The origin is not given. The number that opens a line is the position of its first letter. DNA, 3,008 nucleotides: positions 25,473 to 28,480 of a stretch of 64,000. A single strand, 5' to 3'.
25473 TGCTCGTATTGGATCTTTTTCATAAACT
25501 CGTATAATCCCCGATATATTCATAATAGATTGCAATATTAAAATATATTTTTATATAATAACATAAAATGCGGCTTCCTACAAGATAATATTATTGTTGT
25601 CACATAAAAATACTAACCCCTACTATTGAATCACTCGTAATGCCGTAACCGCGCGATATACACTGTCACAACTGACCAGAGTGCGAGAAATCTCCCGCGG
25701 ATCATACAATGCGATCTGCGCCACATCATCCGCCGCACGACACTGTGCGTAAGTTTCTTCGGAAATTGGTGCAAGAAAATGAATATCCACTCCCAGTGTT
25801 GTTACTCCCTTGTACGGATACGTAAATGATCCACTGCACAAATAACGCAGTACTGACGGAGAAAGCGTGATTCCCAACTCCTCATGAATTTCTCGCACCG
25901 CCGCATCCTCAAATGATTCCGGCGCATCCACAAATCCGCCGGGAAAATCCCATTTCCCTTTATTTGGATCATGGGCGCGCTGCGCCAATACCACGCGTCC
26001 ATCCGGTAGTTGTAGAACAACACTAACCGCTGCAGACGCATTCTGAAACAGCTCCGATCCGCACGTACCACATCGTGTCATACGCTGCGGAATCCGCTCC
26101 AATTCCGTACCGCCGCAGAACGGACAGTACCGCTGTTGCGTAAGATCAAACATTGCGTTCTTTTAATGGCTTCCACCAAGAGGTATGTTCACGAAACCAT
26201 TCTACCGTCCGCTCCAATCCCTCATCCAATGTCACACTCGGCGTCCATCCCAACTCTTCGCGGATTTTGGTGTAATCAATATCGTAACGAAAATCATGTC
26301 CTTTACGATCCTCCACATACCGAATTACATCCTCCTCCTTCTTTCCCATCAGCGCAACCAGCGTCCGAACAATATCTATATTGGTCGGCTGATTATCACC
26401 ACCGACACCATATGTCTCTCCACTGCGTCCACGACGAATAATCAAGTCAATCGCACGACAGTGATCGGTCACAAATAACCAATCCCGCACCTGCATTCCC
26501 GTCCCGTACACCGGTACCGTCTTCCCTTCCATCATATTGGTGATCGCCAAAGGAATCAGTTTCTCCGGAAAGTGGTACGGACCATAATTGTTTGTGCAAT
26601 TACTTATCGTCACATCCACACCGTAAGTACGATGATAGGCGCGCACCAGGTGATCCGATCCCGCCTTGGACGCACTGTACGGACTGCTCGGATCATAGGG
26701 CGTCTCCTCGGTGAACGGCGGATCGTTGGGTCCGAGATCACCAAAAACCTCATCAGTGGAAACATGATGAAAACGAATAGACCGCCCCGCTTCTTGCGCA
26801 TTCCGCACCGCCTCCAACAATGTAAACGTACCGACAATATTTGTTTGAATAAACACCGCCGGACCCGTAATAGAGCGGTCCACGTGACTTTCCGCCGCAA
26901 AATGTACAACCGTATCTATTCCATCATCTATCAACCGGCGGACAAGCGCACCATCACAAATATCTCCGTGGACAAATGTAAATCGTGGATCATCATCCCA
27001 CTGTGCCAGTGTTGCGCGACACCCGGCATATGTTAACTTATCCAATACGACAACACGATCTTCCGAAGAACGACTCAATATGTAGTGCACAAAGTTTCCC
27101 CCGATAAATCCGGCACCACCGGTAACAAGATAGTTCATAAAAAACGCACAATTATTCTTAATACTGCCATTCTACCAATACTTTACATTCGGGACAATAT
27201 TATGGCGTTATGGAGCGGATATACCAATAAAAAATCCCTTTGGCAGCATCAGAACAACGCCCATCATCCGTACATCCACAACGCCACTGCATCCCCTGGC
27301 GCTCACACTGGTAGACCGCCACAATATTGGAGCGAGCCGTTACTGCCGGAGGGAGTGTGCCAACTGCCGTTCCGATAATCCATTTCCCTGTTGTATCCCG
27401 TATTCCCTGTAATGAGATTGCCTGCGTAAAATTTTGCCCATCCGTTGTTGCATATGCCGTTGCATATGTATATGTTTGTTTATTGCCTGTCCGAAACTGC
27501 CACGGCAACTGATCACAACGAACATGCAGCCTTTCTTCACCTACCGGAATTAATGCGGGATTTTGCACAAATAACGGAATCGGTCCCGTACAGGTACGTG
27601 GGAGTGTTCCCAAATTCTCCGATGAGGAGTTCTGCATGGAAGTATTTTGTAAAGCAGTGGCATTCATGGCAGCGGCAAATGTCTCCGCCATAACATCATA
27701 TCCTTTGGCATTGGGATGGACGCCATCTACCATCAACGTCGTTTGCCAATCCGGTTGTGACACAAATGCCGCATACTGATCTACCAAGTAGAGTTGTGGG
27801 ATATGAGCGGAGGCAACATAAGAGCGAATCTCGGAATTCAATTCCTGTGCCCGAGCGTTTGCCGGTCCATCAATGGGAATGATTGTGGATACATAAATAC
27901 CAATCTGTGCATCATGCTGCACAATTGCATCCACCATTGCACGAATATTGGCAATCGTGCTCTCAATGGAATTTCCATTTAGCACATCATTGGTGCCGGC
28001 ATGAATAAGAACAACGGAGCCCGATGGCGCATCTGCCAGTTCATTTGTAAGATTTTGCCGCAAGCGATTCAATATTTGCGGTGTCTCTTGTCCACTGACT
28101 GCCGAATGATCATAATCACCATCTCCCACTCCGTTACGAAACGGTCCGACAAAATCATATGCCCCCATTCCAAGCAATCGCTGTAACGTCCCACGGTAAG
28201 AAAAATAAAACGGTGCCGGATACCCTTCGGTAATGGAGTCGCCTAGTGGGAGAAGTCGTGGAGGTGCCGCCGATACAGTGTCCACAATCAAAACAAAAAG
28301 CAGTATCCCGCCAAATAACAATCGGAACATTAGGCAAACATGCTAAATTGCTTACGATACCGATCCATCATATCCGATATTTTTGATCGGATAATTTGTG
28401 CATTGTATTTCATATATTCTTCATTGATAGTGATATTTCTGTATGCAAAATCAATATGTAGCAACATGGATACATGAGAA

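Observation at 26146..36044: Tightly packed surface locus: rfbB - SGNH esterase - unknown - rfbC - giant beta-sandwich protein - DUF4012-like, with start/stop overlaps and only half of the dTDP-rhamnose pathway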

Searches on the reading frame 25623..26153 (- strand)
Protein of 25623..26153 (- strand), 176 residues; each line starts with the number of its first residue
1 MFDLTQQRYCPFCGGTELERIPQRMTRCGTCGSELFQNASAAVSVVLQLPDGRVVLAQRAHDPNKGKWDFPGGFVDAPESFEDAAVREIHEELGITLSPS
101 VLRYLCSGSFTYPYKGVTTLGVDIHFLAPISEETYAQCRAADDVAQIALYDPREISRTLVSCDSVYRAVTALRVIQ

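Call 5: search_protein_families(library=pfam, proteins=[window:25623-26153:-], max_evalue=0.01)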
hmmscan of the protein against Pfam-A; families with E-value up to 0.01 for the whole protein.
window:25623-26153:- (176 aa): 4 families
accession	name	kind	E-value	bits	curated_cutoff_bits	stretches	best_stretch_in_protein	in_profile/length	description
PF00293.34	NUDIX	-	1.4e-19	70.9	21.1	1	41-155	4-118/134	NUDIX domain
PF22327.2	Nudt16-like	-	0.00023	21.6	27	1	66-99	33-67/161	U8 snoRNA-decapping enzyme-like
PF14815.12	NUDIX_4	-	0.00038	20.7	35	1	46-102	4-56/113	NUDIX domain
PF13005.12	zf-IS66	-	0.0043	17.9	27.3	0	8-24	2-17/46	zinc-finger binding domain of transposase IS66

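Call 6: search_protein_families(library=ncbifam, proteins=[window:25623-26153:-], max_evalue=0.001)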
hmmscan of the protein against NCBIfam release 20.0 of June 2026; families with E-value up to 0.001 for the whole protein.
window:25623-26153:- (176 aa): 24 families
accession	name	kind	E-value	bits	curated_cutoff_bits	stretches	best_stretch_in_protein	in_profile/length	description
NF001299.0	PRK00241.1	equivalog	1.2e-14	54.4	158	1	6-114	101-205/263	NAD(+) diphosphatase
NF006530.0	PRK08999.1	equivalog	2e-14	53.4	245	1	43-118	9-83/315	Nudix family hydrolase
NF003788.0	PRK05379.1-5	equivalog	4.3e-11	42.7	354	1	50-146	222-320/351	bifunctional nicotinamide-nucleotide adenylyltransferase/Nudix hydroxylase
NF007834.0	PRK10546.1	equivalog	1.3e-10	41.2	156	1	50-107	13-69/135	pyrimidine (deoxy)nucleoside triphosphate diphosphatase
NF003786.0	PRK05379.1-2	equivalog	3.2e-10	39.7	397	1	45-126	224-305/354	bifunctional nicotinamide-nucleotide adenylyltransferase/Nudix hydroxylase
TIGR00586.1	mutt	equivalog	7.5e-10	38.9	97.9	1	48-119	13-83/129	8-oxo-dGTP diphosphatase MutT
NF003787.0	PRK05379.1-4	equivalog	1.4e-09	37.5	449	1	49-106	216-273/346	bifunctional nicotinamide-nucleotide adenylyltransferase/Nudix hydroxylase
NF008044.0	PRK10776.1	equivalog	3.4e-08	33.4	148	1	42-98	7-63/130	8-oxo-dGTP diphosphatase MutT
NF003785.0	PRK05379.1-1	equivalog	9.6e-08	31.6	418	1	51-122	213-286/347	bifunctional nicotinamide-nucleotide adenylyltransferase/Nudix hydroxylase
NF001938.0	PRK00714.1-5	equivalog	3.6e-07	29.7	116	1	42-97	15-76/172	RNA pyrophosphohydrolase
NF041652.1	Nud_hyd_Dein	equivalog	6.1e-07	29.8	200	1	44-149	17-121/152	Nudix hydrolase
NF001937.0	PRK00714.1-4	equivalog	1.2e-06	28.2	139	1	41-96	9-61/161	RNA pyrophosphohydrolase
NF006961.0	PRK09438.1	equivalog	5.7e-06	25.9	103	1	41-97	9-63/151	dihydroneopterin triphosphate diphosphatase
NF001934.0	PRK00714.1-1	equivalog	8.9e-06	25.2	241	1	41-97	9-62/176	RNA pyrophosphohydrolase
NF003790.0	PRK05379.2-2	equivalog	1.4e-05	24.4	403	1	51-139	227-316/354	bifunctional nicotinamide mononucleotide adenylyltransferase/ADP-ribose pyrophosphatase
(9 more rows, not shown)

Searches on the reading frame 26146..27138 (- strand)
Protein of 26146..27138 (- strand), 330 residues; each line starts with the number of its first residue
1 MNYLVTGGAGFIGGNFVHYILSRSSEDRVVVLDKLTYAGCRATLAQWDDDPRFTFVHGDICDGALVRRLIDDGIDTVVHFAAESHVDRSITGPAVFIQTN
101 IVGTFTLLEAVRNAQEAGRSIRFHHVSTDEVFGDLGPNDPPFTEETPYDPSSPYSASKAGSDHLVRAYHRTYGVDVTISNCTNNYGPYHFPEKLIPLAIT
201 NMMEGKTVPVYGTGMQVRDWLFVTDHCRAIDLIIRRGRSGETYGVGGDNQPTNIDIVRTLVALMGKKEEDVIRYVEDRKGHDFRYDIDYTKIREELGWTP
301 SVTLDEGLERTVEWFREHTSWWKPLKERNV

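Call 4: search_protein_families(library=pfam, proteins=[window:26146-27138:-], max_evalue=0.01)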
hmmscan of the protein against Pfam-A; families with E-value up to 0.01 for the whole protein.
window:26146-27138:- (330 aa): 7 families
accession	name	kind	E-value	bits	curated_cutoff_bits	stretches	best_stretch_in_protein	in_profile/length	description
PF16363.11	GDP_Man_Dehyd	-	6.1e-87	292.6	27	1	4-311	1-332/332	GDP-mannose 4,6 dehydratase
PF01370.27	Epimerase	-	6.3e-67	225.9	20.9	1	4-246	2-240/240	NAD dependent epimerase/dehydratase family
PF02719.21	Polysacc_synt_2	-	1.6e-12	47.7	20.2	1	4-115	2-119/293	Polysaccharide biosynthesis protein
PF01073.25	3Beta_HSD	-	4.9e-12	45.9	22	1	4-168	1-160/280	3-beta hydroxysteroid dehydrogenase/isomerase family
PF07993.18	NAD_binding_4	-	2e-11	44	20.1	1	5-181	1-204/258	Male sterility protein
PF04321.23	RmlD_sub_bind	-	6e-10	39.1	27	1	1-172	1-143/287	RmlD substrate binding domain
PF00106.31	adh_short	-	0.0015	18.4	26.6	0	147-179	142-175/195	short chain dehydrogenase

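Call 6: search_protein_families(library=ncbifam, proteins=[window:26146-27138:-], max_evalue=0.001)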
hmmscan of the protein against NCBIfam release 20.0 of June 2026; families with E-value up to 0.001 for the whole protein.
window:26146-27138:- (330 aa): 25 families
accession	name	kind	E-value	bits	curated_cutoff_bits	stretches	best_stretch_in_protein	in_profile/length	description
TIGR01181.1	dTDP_gluc_dehyt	equivalog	2.6e-149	496.6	365.1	1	3-325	2-321/321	dTDP-glucose 4,6-dehydratase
NF007582.0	PRK10217.1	equivalog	3.1e-123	411.4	698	1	3-326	4-342/355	dTDP-glucose 4,6-dehydratase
NF007490.0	PRK10084.1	subfamily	3.1e-123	411.3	649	1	1-327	1-346/361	dTDP-glucose 4,6-dehydratase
TIGR04180.1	EDH_00030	hypoth_equivalog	1.1e-36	126.5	475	1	4-301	2-295/297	NAD-dependent 4,6-dehydratase LegB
TIGR01179.1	galE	equivalog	1.8e-33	115.8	262.3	1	4-318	3-328/332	UDP-glucose 4-epimerase GalE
TIGR01472.1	gmd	equivalog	9.8e-24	84.2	415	1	48-251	51-255/342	GDP-mannose 4,6-dehydratase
NF007956.0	PRK10675.1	subfamily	1.4e-22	80.3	394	1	1-319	1-333/338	UDP-glucose 4-epimerase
TIGR02622.1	CDP_4_6_dhtase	equivalog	2.3e-22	79.6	278.45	1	4-318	8-333/352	CDP-glucose 4,6-dehydratase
NF043036.1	ErythonDh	equivalog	2.7e-18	66.3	325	1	1-175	1-170/321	D-erythronate dehydrogenase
NF052578.1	StrlDmthSdmBMthl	equivalog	3.4e-18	66.5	600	1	1-265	1-246/328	sterol demethylase protein SdmB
TIGR02197.1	heptose_epim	equivalog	1.5e-17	63.7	274.6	1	4-316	2-314/316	ADP-glyceromanno-heptose 6-epimerase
TIGR03466.1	HpnA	hypoth_equivalog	4.1e-17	62.1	367.65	1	2-268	2-250/327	hopanoid-associated sugar epimerase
NF011728.1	PRK15181.1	equivalog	4.2e-15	55.6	760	1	3-319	18-341/348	Vi polysaccharide biosynthesis UDP-N-acetylglucosaminuronic acid C-4 epimerase TviC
NF047922.1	GDPFucSynFcl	equivalog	5.9e-13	48.9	500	1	153-319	133-305/308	GDP-L-fucose synthase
TIGR03589.1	PseB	equivalog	1.5e-12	47.1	407.75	1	3-111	7-112/324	UDP-N-acetylglucosamine 4,6-dehydratase (inverting)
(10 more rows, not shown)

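Call 15: find_encoding_contigs(protein=window:26146-27138:-, flank=10000, max_places=6)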
Protein window:26146-27138:- (330 aa): 3 contigs read that carry it; 2 places shown.
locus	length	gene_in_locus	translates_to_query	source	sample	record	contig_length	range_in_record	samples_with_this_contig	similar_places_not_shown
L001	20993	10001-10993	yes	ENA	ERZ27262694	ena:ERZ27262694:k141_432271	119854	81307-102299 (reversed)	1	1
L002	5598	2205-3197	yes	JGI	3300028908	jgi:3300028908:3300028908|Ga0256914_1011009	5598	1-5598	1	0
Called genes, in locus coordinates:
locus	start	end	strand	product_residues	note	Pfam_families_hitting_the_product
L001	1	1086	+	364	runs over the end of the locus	PF00924:MS_channel_2nd, PF21082:MS_channel_3rd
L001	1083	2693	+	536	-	PF13196:DUF4012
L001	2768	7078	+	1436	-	-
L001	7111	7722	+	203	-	PF00908:dTDP_sugar_isom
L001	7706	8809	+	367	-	-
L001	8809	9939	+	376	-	PF00657:Lipase_GDSL, PF13472:Lipase_GDSL_2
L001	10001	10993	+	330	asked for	PF01073:3Beta_HSD, PF01370:Epimerase, PF02719:Polysacc_synt_2, PF04321:RmlD_sub_bind, PF07993:NAD_binding_4, PF16363:GDP_Man_Dehyd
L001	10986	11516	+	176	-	PF00293:NUDIX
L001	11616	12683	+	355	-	-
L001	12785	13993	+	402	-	PF22025:ThiI_fer, PF02926:THUMP (weak), PF02568:ThiI, PF06508:QueC (weak)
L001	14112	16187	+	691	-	PF00999:Na_H_Exchanger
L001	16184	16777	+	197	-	PF02834:LigT_PEase (faint), PF13563:2_5_RNA_ligase2 (weak)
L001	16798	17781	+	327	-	PF01073:3Beta_HSD, PF01370:Epimerase, PF02719:Polysacc_synt_2, PF04321:RmlD_sub_bind, PF07993:NAD_binding_4, PF16363:GDP_Man_Dehyd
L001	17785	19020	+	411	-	-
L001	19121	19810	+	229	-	PF05552:MS_channel_1st_1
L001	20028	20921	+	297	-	PF01145:Band_7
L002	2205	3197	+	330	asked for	PF01073:3Beta_HSD, PF01370:Epimerase, PF02719:Polysacc_synt_2, PF04321:RmlD_sub_bind, PF07993:NAD_binding_4, PF16363:GDP_Man_Dehyd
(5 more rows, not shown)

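Call 54: list_cluster_members(proteins=[window:26146-27138:-, window:29417-30028:-, window:27200-28330:-, window:34434-36044:-, P0002, P0001])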
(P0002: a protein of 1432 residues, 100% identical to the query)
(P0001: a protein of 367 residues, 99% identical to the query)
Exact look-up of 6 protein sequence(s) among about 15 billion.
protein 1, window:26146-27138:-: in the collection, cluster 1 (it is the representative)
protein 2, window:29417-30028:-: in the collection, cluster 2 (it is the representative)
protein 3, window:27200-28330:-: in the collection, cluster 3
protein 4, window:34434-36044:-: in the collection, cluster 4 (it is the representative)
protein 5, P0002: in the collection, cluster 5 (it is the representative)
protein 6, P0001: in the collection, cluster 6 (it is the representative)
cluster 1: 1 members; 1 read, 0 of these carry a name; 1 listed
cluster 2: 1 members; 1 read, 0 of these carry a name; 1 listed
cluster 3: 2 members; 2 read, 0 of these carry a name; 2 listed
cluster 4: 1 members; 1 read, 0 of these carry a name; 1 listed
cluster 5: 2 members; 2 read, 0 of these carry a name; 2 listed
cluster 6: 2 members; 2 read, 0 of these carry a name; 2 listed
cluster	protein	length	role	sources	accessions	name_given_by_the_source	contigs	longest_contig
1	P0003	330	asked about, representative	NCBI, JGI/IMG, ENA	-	-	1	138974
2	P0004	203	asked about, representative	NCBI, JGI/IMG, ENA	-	-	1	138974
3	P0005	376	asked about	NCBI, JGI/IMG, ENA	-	-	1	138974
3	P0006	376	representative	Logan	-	-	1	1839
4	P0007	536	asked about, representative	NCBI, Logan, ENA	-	-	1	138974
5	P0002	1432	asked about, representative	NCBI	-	-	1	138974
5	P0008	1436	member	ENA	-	-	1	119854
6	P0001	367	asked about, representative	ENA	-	-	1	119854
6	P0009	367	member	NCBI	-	-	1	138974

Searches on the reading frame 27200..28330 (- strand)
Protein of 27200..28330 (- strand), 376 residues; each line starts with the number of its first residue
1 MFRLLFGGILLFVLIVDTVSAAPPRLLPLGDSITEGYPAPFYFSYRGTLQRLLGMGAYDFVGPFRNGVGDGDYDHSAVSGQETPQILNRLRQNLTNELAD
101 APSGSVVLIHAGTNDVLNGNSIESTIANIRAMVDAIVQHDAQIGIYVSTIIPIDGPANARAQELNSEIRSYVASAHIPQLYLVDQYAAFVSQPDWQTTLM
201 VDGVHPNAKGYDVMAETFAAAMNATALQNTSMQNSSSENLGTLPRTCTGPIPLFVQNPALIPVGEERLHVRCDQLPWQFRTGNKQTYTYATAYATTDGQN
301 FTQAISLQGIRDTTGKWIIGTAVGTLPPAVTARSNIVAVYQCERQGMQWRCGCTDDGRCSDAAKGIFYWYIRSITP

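Call 4: search_protein_families(library=pfam, proteins=[window:27200-28330:-], max_evalue=0.01)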
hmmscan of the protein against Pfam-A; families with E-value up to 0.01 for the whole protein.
window:27200-28330:- (376 aa): 3 families
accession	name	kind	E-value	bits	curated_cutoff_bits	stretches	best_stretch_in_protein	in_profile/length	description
PF13472.12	Lipase_GDSL_2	-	2.9e-23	83.7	32.9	1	29-212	2-177/178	GDSL-like Lipase/Acylhydrolase family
PF00657.28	Lipase_GDSL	-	6.1e-15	56.4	23.6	1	27-216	2-206/208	GDSL-like Lipase/Acylhydrolase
PF17182.10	OSK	-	0.0018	18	27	1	100-192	68-158/202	OSK domain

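Call 6: search_protein_families(library=ncbifam, proteins=[window:27200-28330:-], max_evalue=0.001)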
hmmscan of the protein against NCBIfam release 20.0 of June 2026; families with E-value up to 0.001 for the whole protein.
window:27200-28330:- (376 aa): 2 families
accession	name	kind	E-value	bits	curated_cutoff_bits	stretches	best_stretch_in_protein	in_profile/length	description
NF007819.1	PRK10528.1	equivalog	6.2e-08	32.6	270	1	10-224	15-206/210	multifunctional acyl-CoA thioesterase I/protease I/lysophospholipase L1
NF042968.1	AcxylEst_AxeA1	equivalog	9.6e-07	27.5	700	1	99-217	339-458/459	acetylxylan esterase AxeA1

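Call 37: search_solved_structures(query=window:27200-28330:-, max_evalue=0.01)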
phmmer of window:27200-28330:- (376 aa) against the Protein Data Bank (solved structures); distinct sequences matched with E-value up to 0.01: 14.
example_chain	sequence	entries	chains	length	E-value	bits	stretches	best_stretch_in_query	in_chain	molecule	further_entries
2vpt_A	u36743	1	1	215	1.6e-09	40.3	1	25-215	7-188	LIPOLYTIC ENZYME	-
4ppy_A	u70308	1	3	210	1.1e-08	37.6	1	73-225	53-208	Putative acylhydrolase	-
9hi6_A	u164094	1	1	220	3.8e-08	35.8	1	70-228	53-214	FI6-focused design_04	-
4hf7_A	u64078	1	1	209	1.4e-07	34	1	73-219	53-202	Putative acylhydrolase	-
4iyj_A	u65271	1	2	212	2.6e-07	33.1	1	70-220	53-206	GDSL-like protein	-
3p94_A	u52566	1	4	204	6.4e-07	31.8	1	76-225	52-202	GDSL-like Lipase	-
9hi5_A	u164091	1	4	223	1.7e-06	30.4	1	70-222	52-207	GDSL-like protein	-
9otv_A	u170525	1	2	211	5.3e-06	28.8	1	24-235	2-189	Lysophospholipase L1-like esterase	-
9hi4_C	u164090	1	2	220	9.6e-06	27.9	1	70-221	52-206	FI6-focused design_03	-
4rw0_A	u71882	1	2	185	4.3e-05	25.8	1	101-216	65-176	Lipolytic protein G-D-S-L family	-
5b5s_A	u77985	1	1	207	6.2e-05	25.3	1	28-215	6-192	Acetic acid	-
5b5l_A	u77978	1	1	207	0.00012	24.4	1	56-215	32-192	acetyl esterase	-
6nkd_A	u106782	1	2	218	0.0031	19.7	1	176-221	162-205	Lip_vut3, C2L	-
7c23_A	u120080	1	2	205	0.0097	18.1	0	73-217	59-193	Carboxylesterase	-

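Call 73: search_protein_families(library=phrogs, proteins=[window:27200-28330:-], max_evalue=0.01)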
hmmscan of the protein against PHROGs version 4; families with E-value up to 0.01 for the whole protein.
window:27200-28330:- (376 aa): 7 families
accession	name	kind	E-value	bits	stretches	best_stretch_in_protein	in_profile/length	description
phrog_6102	-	moron, auxiliary metabolic gene and host takeover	8.6e-19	68.6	1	61-256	76-261/442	lipase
phrog_14008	-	unknown function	2.4e-09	37.9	1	78-222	91-233/234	-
phrog_13362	-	unknown function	5.4e-08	32.4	1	65-139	537-605/820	-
phrog_15641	-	tail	2.7e-06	26.9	1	76-238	213-367/679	tail fiber protein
phrog_17240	-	unknown function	1.7e-05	24.1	1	77-227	559-713/821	-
phrog_5240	-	tail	0.00018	21.3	1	184-222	625-665/670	tail fiber protein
phrog_19622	-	other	0.00027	20.5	1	76-209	102-228/524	esterase/lipase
